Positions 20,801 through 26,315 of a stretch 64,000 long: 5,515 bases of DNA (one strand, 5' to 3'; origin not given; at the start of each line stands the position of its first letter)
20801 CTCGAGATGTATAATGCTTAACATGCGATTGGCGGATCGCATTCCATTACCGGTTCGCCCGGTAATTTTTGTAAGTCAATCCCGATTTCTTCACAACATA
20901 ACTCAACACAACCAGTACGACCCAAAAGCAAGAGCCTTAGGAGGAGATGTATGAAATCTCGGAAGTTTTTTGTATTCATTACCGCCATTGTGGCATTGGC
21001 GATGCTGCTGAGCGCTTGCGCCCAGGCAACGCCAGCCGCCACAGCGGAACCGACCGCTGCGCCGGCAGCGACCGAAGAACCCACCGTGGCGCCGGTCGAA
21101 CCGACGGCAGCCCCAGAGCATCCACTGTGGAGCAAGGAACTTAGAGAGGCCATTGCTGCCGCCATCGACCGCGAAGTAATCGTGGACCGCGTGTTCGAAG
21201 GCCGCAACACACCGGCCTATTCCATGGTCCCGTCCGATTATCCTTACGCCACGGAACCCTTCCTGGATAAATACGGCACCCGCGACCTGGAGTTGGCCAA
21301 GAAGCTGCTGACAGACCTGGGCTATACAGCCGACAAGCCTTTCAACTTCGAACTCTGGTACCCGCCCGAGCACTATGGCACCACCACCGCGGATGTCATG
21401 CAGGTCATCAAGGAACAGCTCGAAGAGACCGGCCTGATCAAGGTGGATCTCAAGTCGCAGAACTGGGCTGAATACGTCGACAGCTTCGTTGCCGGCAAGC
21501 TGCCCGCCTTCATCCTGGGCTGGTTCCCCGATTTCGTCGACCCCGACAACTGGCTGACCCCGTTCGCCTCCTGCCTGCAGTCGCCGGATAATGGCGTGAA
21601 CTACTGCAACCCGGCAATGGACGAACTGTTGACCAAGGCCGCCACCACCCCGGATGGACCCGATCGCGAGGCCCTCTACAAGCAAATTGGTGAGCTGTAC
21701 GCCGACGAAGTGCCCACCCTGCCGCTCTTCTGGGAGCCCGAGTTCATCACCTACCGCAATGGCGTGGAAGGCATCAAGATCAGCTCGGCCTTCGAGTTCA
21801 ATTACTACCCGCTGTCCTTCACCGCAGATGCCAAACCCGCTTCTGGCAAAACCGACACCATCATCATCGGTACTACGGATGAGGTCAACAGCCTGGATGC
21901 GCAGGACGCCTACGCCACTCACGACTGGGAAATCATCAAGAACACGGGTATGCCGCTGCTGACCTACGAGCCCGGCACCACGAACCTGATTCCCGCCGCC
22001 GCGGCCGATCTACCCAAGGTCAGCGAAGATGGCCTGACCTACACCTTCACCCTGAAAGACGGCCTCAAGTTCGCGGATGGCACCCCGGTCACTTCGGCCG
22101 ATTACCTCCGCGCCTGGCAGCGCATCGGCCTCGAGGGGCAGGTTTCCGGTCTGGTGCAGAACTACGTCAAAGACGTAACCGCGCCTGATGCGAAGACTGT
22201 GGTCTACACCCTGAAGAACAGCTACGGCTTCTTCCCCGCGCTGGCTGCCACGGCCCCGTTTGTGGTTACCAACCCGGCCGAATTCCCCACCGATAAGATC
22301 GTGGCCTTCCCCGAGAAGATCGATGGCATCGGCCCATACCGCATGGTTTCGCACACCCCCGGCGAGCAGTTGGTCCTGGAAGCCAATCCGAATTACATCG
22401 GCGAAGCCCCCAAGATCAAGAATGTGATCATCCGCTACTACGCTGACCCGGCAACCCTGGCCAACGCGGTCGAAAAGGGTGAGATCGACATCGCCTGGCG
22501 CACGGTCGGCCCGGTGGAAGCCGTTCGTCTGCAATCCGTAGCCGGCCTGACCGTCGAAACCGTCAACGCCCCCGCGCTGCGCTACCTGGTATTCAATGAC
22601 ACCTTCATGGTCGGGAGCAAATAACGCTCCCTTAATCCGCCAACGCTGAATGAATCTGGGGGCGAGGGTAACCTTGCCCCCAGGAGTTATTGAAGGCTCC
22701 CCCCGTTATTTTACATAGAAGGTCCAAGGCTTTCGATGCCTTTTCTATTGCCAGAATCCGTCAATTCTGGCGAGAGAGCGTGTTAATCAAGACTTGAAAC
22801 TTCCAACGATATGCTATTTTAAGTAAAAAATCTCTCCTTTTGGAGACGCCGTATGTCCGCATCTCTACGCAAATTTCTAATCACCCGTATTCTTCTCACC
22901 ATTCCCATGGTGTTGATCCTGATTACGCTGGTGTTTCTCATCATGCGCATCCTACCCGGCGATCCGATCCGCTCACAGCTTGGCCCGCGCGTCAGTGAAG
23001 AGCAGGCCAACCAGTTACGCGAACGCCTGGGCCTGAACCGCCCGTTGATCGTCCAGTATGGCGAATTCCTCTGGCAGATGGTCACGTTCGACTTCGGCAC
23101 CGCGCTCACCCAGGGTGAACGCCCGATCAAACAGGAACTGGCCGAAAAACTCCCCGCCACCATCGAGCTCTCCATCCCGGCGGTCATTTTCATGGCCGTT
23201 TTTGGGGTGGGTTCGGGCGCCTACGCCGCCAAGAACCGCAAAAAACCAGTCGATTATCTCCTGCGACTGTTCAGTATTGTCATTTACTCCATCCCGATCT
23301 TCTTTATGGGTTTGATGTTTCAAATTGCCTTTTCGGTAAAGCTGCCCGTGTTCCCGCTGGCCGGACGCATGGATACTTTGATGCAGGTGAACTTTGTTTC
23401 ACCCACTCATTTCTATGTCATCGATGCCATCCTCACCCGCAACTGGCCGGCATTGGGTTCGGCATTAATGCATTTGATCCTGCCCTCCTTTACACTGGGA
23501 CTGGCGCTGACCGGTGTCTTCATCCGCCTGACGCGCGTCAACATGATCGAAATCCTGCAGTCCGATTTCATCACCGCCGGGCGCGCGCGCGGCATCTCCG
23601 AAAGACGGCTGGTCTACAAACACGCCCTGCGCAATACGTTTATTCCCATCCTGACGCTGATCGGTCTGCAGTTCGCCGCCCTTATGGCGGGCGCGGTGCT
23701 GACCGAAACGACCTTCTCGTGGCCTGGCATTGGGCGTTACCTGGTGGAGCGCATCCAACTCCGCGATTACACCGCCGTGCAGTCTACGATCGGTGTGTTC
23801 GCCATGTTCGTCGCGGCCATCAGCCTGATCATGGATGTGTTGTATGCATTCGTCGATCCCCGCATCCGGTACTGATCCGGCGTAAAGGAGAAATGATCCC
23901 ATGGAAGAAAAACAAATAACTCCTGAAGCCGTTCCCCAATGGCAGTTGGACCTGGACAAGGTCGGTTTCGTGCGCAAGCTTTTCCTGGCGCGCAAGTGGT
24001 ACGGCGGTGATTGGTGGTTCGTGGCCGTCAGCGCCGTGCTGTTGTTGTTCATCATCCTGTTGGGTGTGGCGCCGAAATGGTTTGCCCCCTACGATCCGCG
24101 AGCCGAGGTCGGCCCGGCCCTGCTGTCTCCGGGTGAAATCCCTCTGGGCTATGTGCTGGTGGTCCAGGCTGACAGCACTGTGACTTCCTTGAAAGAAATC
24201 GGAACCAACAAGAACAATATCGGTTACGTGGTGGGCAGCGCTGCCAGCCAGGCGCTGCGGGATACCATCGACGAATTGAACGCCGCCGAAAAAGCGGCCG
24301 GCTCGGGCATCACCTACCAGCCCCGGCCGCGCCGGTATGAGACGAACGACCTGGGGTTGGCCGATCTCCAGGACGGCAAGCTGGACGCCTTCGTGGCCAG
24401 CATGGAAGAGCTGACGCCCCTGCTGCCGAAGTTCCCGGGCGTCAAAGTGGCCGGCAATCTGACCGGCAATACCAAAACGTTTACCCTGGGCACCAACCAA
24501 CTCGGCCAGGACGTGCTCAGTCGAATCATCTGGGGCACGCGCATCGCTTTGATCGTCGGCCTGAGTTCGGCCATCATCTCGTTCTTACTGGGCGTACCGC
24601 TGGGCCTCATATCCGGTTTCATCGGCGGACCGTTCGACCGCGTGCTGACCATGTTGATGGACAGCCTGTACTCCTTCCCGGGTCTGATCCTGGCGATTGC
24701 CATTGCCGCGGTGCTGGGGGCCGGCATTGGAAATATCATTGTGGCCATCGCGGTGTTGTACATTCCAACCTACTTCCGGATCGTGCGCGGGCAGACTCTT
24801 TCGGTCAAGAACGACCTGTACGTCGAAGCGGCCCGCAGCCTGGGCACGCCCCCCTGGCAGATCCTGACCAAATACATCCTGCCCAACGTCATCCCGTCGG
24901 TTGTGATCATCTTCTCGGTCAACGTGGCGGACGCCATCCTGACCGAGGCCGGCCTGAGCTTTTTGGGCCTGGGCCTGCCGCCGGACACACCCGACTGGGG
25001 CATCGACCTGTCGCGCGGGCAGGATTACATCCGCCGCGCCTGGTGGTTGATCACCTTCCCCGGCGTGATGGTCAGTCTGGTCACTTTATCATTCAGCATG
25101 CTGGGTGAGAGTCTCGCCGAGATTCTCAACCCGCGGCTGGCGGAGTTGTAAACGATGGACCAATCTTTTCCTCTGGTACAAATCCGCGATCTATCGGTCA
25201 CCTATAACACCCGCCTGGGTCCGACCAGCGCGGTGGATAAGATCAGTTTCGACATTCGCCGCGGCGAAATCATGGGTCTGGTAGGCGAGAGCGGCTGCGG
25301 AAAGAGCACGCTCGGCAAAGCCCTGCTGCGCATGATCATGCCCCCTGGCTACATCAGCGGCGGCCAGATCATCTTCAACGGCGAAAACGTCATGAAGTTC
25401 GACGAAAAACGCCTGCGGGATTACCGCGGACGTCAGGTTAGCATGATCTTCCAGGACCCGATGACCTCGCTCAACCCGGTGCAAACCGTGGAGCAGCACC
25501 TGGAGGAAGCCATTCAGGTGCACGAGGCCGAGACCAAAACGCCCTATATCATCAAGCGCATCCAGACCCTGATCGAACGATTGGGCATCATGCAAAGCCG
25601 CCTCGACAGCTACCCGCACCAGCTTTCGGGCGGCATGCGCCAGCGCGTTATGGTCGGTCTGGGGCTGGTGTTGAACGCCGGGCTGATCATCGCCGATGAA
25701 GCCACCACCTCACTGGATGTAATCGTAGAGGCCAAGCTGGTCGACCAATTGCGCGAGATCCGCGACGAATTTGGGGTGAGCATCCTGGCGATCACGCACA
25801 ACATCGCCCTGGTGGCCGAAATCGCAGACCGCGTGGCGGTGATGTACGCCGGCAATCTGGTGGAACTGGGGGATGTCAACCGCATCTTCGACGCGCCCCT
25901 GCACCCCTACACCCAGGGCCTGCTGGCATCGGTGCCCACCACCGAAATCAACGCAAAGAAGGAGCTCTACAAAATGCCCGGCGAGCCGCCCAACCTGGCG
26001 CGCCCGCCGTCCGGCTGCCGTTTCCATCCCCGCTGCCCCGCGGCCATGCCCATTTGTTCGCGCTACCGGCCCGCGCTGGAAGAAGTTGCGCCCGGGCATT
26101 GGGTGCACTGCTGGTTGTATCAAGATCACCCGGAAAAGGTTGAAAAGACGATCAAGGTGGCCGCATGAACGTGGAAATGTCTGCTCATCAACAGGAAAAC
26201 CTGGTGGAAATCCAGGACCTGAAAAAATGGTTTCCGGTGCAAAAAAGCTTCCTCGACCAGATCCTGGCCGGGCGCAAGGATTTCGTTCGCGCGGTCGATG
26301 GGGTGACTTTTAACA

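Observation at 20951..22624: Family-5 (Opp/Dpp) solute-binding lipoprotein appears circularly permuted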

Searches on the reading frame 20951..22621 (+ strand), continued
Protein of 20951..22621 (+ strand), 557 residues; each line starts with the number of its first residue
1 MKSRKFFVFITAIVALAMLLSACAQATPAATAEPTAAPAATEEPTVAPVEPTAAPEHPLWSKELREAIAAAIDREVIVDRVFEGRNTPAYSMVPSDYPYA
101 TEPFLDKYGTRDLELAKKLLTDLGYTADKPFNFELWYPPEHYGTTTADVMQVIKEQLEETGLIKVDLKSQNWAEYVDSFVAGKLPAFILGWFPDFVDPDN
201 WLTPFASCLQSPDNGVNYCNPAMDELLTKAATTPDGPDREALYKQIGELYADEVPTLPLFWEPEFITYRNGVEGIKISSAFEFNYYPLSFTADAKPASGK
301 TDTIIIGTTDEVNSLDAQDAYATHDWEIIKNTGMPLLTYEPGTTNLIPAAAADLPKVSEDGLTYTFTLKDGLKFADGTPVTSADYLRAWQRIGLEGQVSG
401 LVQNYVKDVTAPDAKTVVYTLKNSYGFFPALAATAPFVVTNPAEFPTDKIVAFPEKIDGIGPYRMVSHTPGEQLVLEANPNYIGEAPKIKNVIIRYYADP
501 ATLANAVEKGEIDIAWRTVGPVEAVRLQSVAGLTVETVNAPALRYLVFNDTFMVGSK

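Call 68: find_homologous_proteins(query=P0199, max_evalue=1e-30)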
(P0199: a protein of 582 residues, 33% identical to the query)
Query P0199 (582 aa): 101 proteins with E <= 1e-30 among 8000 candidates.
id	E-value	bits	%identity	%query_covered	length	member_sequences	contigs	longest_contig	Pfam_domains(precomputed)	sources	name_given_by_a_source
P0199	0.0e+0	1328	100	100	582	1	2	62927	PF00496.28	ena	-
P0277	6.0e-256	869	67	100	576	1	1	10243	PF00496.28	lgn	-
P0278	2.6e-202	691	62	45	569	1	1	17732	PF00496.28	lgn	-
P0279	3.4e-201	688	62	45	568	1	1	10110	PF00496.28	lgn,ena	-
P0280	1.5e-200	686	63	45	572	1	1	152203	PF00496.28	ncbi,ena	-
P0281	2.0e-196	672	62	44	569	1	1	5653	PF00496.28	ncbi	-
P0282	6.6e-194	664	67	39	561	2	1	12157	PF00496.28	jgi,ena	-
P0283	1.2e-189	650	63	40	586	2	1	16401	PF00496.28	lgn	-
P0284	1.3e-188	646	53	50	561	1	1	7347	PF00496.28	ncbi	-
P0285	8.6e-188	644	58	80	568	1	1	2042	PF00496.28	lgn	-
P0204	2.5e-187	642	59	45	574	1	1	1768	PF00496.28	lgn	-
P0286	7.6e-186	637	58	46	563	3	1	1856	PF00496.28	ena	-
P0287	1.7e-185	636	62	39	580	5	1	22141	PF00496.28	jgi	-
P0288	3.7e-182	625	59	77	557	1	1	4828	PF00496.28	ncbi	-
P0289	6.5e-175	601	53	51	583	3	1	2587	PF00496.28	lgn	-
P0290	6.3e-173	594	60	40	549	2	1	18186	PF00496.28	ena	-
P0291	2.3e-172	593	56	46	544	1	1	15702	PF00496.28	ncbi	ncbi:MAG: ABC transporter substrate-binding protein [Candidatus Hodarchaeota archaeon]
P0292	8.2e-172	591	58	40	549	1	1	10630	PF00496.28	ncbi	-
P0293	1.2e-171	590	52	47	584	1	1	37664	PF00496.28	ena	-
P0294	3.0e-171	589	60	39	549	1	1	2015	PF00496.28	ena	-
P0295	5.4e-170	585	57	46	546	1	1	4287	PF00496.28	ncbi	ncbi:MAG: ABC transporter substrate-binding protein [Candidatus Hodarchaeota archaeon]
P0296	2.6e-169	582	50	82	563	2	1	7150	PF00496.28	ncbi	ncbi:MAG: ABC transporter substrate-binding protein [Candidatus Hodarchaeota archaeon]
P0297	3.7e-168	579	58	44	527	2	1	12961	PF00496.28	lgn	-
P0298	8.6e-167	574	55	73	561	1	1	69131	PF00496.28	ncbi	ncbi:MAG: ABC transporter substrate-binding protein [Promethearchaeota archaeon]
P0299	2.0e-166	573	55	47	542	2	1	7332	PF00496.28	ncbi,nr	ncbi:MAG: hypothetical protein IH840_05885 [Candidatus Heimdallarchaeota archaeon]|nr:hypothetical p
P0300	2.0e-166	573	58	38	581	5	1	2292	PF00496.28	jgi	jgi:peptide/nickel transport system substrate-binding protein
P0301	5.3e-166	572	55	72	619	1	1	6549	PF00496.28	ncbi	ncbi:MAG: ABC transporter substrate-binding protein [Candidatus Hermodarchaeota archaeon]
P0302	1.4e-164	567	55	39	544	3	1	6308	PF00496.28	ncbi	ncbi:MAG: ABC transporter substrate-binding protein [Promethearchaeota archaeon]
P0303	4.3e-164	565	51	53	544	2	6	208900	PF00496.28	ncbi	ncbi:MAG: ABC transporter substrate-binding protein [Promethearchaeota archaeon]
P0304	3.5e-163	562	54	46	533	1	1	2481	PF00496.28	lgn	-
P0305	2.0e-162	560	54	76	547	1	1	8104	PF00496.28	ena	-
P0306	4.5e-162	559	56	39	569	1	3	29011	PF00496.28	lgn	-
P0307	1.8e-161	557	55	45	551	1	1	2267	PF00496.28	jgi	jgi:peptide/nickel transport system substrate-binding protein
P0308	2.0e-161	556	51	49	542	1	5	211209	PF00496.28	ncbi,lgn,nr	ncbi:MAG: peptide ABC transporter substrate-binding protein [Candidatus Heimdallarchaeota archaeon]|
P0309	3.4e-161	556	55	39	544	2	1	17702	PF00496.28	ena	-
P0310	4.6e-161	555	54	76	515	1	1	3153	PF00496.28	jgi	-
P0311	1.2e-160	554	54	45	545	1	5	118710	PF00496.28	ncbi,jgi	ncbi:MAG: ABC transporter substrate-binding protein [Candidatus Hodarchaeales archaeon]|jgi:peptide/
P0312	9.0e-160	551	55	72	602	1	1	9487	PF00496.28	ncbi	ncbi:MAG: ABC transporter substrate-binding protein [Promethearchaeota archaeon]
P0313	1.4e-158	547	54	45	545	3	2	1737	PF00496.28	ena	-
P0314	3.1e-158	546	50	49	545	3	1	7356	PF00496.28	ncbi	-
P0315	1.2e-157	544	54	72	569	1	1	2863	PF00496.28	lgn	-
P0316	7.5e-157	541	59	39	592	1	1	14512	PF00496.28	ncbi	-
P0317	5.8e-156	538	61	39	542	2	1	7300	PF00496.28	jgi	jgi:peptide/nickel transport system substrate-binding protein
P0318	7.2e-156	538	61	39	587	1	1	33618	PF00496.28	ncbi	-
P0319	1.5e-155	537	56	39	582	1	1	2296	PF00496.28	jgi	jgi:peptide/nickel transport system substrate-binding protein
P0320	8.5e-155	535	57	39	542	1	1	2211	PF00496.28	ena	-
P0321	4.6e-152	526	52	72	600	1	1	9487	PF00496.28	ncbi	ncbi:MAG: ABC transporter substrate-binding protein [Promethearchaeota archaeon]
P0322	6.0e-151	522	48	49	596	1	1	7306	PF00496.28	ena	-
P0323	2.5e-150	520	59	39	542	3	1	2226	PF00496.28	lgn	-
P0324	1.2e-148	514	46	48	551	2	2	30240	PF00496.28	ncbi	ncbi:ABC transporter substrate-binding protein [Candidatus Hodarchaeum mangrovi]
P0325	5.4e-148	512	48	49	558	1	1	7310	PF00496.28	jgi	jgi:peptide/nickel transport system substrate-binding protein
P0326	7.4e-148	512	56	38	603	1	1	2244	PF00496.28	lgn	-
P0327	1.7e-146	507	50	50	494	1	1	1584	PF00496.28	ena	-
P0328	5.9e-146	505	47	49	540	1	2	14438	PF00496.28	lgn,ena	-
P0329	1.7e-144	501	49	72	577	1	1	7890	PF00496.28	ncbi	ncbi:MAG: ABC transporter substrate-binding protein [Promethearchaeota archaeon]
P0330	7.8e-143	495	52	73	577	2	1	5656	PF00496.28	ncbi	ncbi:MAG: ABC transporter substrate-binding protein [Promethearchaeota archaeon]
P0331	3.1e-140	487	51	72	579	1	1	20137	PF00496.28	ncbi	ncbi:MAG: ABC transporter substrate-binding protein [Candidatus Hermodarchaeota archaeon]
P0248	1.3e-139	484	61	39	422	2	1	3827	PF00496.28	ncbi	ncbi:MAG: ABC transporter substrate-binding protein, partial [Candidatus Hodarchaeota archaeon]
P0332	1.3e-139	484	56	39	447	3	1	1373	PF00496.28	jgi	jgi:peptide/nickel transport system substrate-binding protein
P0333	1.4e-134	468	53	40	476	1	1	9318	PF00496.28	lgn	-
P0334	8.6e-134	465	54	40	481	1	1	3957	PF00496.28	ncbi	ncbi:MAG: ABC transporter substrate-binding protein, partial [Candidatus Hodarchaeota archaeon]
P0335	8.0e-132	459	51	40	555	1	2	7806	PF00496.28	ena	-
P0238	3.5e-131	457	50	40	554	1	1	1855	PF00496.28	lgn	-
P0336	4.7e-131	456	59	39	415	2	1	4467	PF00496.28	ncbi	ncbi:MAG: ABC transporter substrate-binding protein, partial [Candidatus Hodarchaeota archaeon]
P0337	8.9e-129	449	43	80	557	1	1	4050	PF00496.28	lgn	-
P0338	4.5e-123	430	50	39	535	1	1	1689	PF00496.28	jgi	jgi:peptide/nickel transport system substrate-binding protein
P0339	4.6e-119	417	47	73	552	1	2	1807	PF00496.28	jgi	jgi:ABC-type transport system substrate-binding protein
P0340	1.4e-92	329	38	46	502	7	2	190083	PF00496.28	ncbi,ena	-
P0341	2.6e-90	322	37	45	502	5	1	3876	PF00496.28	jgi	jgi:peptide/nickel transport system substrate-binding protein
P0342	1.5e-89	319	37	46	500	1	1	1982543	PF00496.28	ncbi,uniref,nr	ncbi:peptide ABC transporter substrate-binding protein [Thermosipho ferrireducens]|uniref:Peptide AB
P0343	7.6e-89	317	40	45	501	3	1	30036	PF00496.28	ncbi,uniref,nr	ncbi:ABC transporter substrate-binding protein [Petrotoga sp. 9PWA.NaAc.5.4]|uniref:ABC transporter 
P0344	1.5e-88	316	36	45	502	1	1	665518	PF00496.28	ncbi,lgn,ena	-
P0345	7.6e-88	314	38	40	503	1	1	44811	PF00496.28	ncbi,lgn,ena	-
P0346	4.2e-87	311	40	41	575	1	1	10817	PF00496.28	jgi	-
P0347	3.2e-86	308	40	41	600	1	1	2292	PF00496.28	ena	-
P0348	2.1e-85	305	38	46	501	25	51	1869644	PF00496.28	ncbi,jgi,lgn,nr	ncbi:peptide ABC transporter substrate-binding protein [Thermotoga maritima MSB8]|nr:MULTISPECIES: A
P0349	6.4e-85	304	37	45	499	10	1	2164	PF00496.28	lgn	-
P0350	2.2e-84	302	40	41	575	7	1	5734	PF00496.28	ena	-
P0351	4.6e-84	301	39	45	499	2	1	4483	PF00496.28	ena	-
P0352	5.4e-84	301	38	40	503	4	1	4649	PF00496.28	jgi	-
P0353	1.0e-83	300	39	45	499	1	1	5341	PF00496.28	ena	-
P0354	9.3e-83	297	33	46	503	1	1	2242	PF00496.28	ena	-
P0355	2.2e-79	286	37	44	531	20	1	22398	PF00496.28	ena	-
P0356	5.4e-78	281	40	42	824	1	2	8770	PF00497.26,PF00496.28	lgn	-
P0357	6.9e-75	271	34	40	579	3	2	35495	PF00496.28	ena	-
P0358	1.2e-74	270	37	41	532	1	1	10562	PF00496.28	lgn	-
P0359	1.7e-70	256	38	39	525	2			PF00496.28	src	-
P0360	6.4e-70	254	34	45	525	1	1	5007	PF00496.28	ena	-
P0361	1.2e-69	253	35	41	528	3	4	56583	PF00496.28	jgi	jgi:peptide/nickel transport system substrate-binding protein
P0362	1.1e-68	250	32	44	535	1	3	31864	PF00496.28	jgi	jgi:peptide/nickel transport system substrate-binding protein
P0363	3.2e-67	245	33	40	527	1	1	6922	PF00496.28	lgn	-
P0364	5.6e-67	245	35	71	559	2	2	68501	PF00496.28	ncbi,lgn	ncbi:MAG: ABC transporter substrate-binding protein [Thermoplasmata archaeon]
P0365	2.5e-65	239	34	41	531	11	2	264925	PF00496.28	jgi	-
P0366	5.7e-65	238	32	45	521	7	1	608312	PF00496.28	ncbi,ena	-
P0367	4.7e-51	192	31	73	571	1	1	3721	PF00496.28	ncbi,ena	-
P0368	7.2e-51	191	31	73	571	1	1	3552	PF00496.28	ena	-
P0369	8.9e-51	191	31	73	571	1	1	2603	PF00496.28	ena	-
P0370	3.6e-48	183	31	73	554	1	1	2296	PF00496.28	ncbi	-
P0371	1.1e-44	171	33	46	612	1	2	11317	PF00496.28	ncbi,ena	ncbi:MAG: ABC transporter substrate-binding protein [Candidatus Bathyarchaeia archaeon]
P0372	3.2e-44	170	30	73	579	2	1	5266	PF00496.28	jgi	jgi:peptide/nickel transport system substrate-binding protein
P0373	6.2e-35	139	30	35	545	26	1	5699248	PF00496.28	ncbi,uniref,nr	ncbi:peptide ABC transporter substrate-binding protein [Acaryochloris sp. 'Moss Beach']|uniref:ABC t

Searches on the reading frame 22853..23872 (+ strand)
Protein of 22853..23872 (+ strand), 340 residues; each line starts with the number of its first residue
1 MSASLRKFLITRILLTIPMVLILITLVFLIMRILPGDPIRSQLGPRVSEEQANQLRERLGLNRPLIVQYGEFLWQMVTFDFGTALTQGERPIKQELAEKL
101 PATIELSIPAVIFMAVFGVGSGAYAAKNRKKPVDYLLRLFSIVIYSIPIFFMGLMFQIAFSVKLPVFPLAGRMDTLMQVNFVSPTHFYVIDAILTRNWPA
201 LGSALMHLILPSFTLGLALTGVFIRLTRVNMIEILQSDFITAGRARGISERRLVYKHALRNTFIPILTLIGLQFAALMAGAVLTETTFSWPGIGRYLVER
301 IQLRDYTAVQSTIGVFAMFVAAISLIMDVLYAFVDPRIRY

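Call 14: search_protein_families(library=pfam, proteins=[window:22853-23872:+], max_evalue=0.01)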
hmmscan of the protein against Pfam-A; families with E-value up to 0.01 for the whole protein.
window:22853-23872:+ (340 aa): 2 families
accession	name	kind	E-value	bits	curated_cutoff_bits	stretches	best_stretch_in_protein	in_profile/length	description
PF00528.27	BPD_transp_1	-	8.2e-39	133.7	26.4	1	118-339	1-183/184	Binding-protein-dependent transport system inner membrane component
PF19300.4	BPD_transp_1_N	-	5.6e-10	39.9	23.8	1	7-78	3-74/114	Binding-prot-dependent transport system membrane comp, N-term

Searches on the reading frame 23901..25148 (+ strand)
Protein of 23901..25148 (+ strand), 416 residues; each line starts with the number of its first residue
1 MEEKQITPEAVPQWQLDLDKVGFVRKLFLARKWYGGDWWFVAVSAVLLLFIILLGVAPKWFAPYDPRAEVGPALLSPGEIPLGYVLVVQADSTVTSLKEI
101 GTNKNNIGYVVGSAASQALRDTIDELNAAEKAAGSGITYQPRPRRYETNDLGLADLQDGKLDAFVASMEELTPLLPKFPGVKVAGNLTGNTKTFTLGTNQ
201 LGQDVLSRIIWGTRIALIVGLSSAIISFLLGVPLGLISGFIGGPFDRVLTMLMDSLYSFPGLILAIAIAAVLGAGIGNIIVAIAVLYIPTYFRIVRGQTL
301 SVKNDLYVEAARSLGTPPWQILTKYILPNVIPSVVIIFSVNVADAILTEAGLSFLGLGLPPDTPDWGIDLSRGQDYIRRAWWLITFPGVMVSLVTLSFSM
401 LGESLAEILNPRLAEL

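Call 14: search_protein_families(library=pfam, proteins=[window:23901-25148:+], max_evalue=0.01)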
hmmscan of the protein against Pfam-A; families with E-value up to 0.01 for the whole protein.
window:23901-25148:+ (416 aa): 1 family
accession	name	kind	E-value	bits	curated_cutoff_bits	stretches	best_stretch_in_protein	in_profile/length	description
PF00528.27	BPD_transp_1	-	6.7e-30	104.6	26.4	1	231-414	1-183/184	Binding-protein-dependent transport system inner membrane component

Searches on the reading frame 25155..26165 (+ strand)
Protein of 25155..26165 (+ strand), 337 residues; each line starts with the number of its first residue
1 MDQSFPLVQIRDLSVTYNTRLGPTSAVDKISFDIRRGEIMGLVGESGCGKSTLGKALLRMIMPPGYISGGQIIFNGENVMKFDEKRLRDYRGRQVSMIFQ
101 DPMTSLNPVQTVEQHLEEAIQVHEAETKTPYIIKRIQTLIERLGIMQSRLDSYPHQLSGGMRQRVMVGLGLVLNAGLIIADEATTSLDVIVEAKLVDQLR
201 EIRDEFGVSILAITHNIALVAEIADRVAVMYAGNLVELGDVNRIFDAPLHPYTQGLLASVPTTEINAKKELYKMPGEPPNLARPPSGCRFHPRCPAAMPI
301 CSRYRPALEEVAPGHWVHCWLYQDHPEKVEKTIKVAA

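Call 14: search_protein_families(library=pfam, proteins=[window:25155-26165:+], max_evalue=0.01)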
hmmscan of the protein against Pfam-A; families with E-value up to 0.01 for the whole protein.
window:25155-26165:+ (337 aa): 6 families
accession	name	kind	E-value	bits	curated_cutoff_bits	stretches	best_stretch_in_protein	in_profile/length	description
PF00005.33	ABC_tran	-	7.1e-28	98.4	25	1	28-185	2-137/137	ABC transporter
PF08352.17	oligo_HPY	-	1.4e-22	80.3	27.1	1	236-301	1-65/65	Oligopeptide/dipeptide transporter, C-terminal region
PF13401.12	AAA_22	-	0.00045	21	27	1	38-211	6-119/130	AAA domain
PF09818.15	ABC_ATPase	-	0.00094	18.7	23.2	0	194-231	210-247/283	P-loop domain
PF02463.25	SMC_N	-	0.0015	18.5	40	1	39-224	26-208/220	RecF/RecN/SMC N terminal domain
PF13555.12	AAA_29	-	0.002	18.3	27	1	31-65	16-50/61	P-loop containing region of AAA domain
